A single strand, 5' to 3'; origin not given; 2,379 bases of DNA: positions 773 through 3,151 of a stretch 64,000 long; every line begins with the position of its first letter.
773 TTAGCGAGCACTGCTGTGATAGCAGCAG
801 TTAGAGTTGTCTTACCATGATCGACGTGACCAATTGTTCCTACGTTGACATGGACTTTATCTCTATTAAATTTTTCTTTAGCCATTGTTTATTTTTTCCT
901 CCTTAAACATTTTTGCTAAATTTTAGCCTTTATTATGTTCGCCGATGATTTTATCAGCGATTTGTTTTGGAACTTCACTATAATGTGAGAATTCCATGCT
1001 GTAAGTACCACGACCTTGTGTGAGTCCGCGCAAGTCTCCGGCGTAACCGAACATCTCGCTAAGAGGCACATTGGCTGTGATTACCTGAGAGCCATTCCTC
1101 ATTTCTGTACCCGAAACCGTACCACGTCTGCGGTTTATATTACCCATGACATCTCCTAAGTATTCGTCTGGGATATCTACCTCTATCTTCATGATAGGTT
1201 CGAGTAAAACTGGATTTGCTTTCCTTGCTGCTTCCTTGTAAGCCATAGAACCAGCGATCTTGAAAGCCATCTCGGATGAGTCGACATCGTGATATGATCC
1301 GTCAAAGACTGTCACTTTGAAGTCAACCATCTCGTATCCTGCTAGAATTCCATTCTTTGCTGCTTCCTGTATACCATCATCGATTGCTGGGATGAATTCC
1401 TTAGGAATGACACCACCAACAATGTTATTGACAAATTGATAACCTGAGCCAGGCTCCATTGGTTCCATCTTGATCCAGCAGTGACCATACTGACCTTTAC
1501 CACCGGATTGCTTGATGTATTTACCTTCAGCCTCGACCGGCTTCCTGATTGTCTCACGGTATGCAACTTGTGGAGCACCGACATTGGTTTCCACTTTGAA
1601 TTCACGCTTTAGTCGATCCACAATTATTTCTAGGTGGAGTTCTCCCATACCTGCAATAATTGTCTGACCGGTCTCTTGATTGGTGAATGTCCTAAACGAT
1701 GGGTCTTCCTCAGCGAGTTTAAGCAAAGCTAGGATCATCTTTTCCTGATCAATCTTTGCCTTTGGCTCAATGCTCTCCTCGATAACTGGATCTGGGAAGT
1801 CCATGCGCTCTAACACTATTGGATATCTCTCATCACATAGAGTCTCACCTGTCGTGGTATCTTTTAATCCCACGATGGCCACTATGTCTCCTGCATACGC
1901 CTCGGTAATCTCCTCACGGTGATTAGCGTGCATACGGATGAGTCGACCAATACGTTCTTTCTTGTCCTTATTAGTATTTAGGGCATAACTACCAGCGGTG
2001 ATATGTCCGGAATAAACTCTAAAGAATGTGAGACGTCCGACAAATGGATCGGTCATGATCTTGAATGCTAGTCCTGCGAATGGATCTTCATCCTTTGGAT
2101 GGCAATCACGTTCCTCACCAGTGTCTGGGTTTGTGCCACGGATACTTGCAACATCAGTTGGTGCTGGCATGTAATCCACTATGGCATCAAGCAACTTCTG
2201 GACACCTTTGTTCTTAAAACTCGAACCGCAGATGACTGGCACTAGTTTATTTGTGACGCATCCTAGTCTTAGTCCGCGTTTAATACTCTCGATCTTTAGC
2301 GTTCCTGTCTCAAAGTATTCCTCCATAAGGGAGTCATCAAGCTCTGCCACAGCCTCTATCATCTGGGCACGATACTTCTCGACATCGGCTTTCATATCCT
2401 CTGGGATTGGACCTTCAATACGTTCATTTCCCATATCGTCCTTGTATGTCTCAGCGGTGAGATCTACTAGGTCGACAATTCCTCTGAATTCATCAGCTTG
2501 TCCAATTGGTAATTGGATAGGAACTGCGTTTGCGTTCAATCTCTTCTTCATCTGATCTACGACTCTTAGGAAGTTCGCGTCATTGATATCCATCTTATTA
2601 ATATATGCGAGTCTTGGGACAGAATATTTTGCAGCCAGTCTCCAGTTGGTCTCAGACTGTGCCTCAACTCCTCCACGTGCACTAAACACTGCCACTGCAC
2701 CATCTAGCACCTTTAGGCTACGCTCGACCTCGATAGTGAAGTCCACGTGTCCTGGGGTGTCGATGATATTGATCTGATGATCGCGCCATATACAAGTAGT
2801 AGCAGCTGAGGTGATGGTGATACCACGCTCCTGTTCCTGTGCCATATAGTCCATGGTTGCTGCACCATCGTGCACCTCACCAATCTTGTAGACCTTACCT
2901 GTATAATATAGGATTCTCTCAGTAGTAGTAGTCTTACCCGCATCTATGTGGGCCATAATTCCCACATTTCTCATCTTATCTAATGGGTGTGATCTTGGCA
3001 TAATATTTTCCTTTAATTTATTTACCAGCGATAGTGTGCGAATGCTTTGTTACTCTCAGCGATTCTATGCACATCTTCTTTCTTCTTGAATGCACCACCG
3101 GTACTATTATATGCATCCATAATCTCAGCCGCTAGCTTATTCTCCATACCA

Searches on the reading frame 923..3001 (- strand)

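Call 44: search_protein_families(library=pfam, alignment_id=A3, max_evalue=0.00001)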
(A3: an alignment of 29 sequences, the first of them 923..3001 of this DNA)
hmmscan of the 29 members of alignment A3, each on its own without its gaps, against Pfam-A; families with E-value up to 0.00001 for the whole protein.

A. member 1, window:923-3001:- (692 aa): 7 families
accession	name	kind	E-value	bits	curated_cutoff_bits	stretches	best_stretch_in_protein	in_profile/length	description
PF00009.33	GTP_EFTU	-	1.2e-64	217.8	26.5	1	9-279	2-187/188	Elongation factor Tu GTP binding domain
PF03764.24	EFG_IV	-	6.1e-51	171.7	24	1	477-596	1-121/121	Elongation factor G, domain IV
PF00679.30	EFG_C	-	1.4e-31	108.8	27.9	1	598-684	1-88/89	Elongation factor G C-terminus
PF14492.12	EFG_III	-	2.1e-30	105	27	1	402-475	1-74/75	Elongation Factor G, domain III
PF22042.2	EF-G_D2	-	6.6e-20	71.5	27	1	307-390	1-83/84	Elongation factor G domain 2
PF03144.31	GTP_EFTU_D2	-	1.5e-18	67.4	30.3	1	322-389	1-73/73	Elongation factor Tu domain 2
PF16658.11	RF3_C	-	3.9e-06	27.1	40.1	1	411-487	15-91/132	Class II release factor RF3, C-terminal domain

B. families by the number of members that match (of 29 scanned): 60 families (the first 25 are shown)
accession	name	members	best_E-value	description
PF09364.15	XFP_N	1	7.6e-176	XFP N-terminal domain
PF00562.33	RNA_pol_Rpb2_6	1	1.6e-137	RNA polymerase Rpb2, domain 6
PF04997.17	RNA_pol_Rpb1_1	1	8.2e-86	RNA polymerase Rpb1, domain 1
PF03894.20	XFP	1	2.9e-77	D-xylulose 5-phosphate/D-fructose 6-phosphate phosphoketolase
PF09363.15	XFP_C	1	2.1e-74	XFP C-terminal domain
PF00009.33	GTP_EFTU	1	1.2e-64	Elongation factor Tu GTP binding domain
PF00177.27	Ribosomal_S7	1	1.8e-63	Ribosomal protein S7p/S5e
PF01434.24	Peptidase_M41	1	2.9e-63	Peptidase family M41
PF04998.22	RNA_pol_Rpb1_5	1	1e-59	RNA polymerase Rpb1, domain 5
PF00579.31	tRNA-synt_1b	1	1.2e-55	tRNA synthetases class I (W and Y)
PF03764.24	EFG_IV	1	6.1e-51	Elongation factor G, domain IV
PF00004.35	AAA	1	2.5e-47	ATPase family associated with various cellular activities (AAA)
PF13245.12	AAA_19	1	2.2e-44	AAA domain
PF00005.33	ABC_tran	1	1.3e-43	ABC transporter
PF14490.11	HHH_RecD2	1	8.8e-42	ATP-dependent RecD2 DNA helicase HHH domain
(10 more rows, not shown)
